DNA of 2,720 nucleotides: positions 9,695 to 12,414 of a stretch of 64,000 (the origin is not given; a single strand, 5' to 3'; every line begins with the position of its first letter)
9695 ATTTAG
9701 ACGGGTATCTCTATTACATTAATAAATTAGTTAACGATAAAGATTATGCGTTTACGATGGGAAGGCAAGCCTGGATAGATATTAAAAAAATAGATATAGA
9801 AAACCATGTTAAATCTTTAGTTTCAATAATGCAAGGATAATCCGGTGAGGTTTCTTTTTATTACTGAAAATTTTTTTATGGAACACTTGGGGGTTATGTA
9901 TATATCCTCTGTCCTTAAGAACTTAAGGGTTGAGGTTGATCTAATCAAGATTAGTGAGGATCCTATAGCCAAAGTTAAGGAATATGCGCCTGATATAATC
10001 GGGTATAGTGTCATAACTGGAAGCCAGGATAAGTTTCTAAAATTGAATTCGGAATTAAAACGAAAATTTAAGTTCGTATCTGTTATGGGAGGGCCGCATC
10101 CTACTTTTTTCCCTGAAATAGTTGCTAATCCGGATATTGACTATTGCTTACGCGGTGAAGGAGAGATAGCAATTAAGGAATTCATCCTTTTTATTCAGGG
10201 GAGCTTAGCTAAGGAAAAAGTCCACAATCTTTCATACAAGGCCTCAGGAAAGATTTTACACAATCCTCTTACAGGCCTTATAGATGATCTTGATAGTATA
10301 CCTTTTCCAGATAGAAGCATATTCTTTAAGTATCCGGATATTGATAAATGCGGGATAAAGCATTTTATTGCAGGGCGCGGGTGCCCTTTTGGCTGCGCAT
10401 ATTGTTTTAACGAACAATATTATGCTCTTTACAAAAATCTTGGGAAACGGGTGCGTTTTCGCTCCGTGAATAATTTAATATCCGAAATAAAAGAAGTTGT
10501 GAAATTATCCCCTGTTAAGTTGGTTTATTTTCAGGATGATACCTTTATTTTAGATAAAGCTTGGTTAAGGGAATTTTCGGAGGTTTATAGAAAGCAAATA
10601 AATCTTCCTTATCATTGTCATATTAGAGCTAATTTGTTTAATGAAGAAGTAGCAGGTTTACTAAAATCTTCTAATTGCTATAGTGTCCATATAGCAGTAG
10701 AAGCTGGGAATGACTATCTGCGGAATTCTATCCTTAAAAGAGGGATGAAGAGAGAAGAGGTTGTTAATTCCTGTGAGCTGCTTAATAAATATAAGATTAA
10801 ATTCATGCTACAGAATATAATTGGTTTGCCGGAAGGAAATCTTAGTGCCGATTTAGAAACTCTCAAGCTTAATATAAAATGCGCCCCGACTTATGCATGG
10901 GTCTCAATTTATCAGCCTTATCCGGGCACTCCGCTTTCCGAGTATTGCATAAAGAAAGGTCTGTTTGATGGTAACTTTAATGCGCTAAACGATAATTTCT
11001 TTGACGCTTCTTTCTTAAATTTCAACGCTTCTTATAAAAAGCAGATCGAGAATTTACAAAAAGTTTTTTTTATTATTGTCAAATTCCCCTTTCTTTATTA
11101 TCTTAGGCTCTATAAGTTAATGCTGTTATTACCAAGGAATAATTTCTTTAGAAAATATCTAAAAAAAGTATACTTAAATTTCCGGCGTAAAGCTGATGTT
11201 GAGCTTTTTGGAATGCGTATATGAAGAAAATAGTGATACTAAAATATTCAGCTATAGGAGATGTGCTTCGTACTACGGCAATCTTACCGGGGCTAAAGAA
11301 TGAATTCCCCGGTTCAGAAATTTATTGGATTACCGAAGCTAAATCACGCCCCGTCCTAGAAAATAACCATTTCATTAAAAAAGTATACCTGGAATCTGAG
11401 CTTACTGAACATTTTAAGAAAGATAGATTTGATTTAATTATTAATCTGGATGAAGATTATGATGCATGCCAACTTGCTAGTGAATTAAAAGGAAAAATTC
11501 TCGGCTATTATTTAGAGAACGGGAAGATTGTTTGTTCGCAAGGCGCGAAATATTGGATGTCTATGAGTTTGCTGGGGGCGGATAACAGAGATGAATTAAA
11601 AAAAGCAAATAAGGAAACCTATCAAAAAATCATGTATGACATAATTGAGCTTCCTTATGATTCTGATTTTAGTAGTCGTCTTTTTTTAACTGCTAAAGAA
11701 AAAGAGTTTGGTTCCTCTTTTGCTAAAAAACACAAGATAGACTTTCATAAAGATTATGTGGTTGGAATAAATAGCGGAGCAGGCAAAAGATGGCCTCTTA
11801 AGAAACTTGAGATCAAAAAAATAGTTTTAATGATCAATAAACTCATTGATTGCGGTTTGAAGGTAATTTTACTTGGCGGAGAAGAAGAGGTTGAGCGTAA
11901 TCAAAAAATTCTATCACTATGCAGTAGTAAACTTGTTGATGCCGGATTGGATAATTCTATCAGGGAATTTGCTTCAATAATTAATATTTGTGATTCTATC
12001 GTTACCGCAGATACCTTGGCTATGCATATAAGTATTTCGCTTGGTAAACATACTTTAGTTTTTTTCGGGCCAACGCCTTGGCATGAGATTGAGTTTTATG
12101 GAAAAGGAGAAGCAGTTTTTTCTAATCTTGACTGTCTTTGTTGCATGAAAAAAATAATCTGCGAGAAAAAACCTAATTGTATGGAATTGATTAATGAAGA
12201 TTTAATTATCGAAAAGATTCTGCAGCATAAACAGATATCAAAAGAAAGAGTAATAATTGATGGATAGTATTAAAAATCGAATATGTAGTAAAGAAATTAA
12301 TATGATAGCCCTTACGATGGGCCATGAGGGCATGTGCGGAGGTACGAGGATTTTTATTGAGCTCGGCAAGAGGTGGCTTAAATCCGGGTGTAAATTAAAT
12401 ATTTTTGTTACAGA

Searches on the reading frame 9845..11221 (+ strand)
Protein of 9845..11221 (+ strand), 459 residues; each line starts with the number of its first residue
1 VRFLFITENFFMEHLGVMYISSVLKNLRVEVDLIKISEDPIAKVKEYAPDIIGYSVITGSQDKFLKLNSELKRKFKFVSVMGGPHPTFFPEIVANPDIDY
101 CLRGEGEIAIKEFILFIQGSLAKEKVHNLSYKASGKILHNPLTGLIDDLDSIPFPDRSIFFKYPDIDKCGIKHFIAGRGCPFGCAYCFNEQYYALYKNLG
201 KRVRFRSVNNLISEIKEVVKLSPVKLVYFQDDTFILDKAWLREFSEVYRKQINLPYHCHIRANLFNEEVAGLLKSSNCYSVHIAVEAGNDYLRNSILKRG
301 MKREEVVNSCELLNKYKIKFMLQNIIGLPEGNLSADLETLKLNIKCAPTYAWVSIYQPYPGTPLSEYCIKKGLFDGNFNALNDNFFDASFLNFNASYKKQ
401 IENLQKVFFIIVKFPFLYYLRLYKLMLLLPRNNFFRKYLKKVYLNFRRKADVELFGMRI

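Call 24: search_protein_families(library=pfam, proteins=[window:9845-11221:+], max_evalue=0.00001)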
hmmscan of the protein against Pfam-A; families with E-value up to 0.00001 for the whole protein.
window:9845-11221:+ (459 aa): 2 families
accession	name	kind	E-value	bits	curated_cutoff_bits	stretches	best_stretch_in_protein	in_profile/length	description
PF04055.27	Radical_SAM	-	2.2e-19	70.7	29.5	1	176-334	3-157/166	Radical SAM superfamily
PF02310.24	B12-binding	-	1.8e-14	54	32.1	1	9-113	9-120/121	B12 binding domain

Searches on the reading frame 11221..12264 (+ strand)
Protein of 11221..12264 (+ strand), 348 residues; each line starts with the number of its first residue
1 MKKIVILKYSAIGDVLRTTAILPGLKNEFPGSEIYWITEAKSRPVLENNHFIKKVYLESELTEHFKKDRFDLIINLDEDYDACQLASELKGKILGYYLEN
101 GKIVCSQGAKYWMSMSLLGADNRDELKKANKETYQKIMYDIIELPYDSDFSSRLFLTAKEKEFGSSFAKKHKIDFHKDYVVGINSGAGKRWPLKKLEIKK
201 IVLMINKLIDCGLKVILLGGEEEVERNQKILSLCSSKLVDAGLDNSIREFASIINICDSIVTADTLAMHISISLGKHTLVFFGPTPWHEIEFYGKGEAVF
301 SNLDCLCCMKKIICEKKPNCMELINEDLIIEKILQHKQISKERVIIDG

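Call 42: search_protein_families(library=pfam, proteins=[window:11221-12264:+], max_evalue=0.00001)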
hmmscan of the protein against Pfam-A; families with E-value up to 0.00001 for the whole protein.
window:11221-12264:+ (348 aa): 1 family
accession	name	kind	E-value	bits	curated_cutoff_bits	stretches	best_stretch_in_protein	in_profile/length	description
PF01075.23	Glyco_transf_9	-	4.9e-12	46.1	22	1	138-311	72-239/247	Glycosyltransferase family 9 (heptosyltransferase)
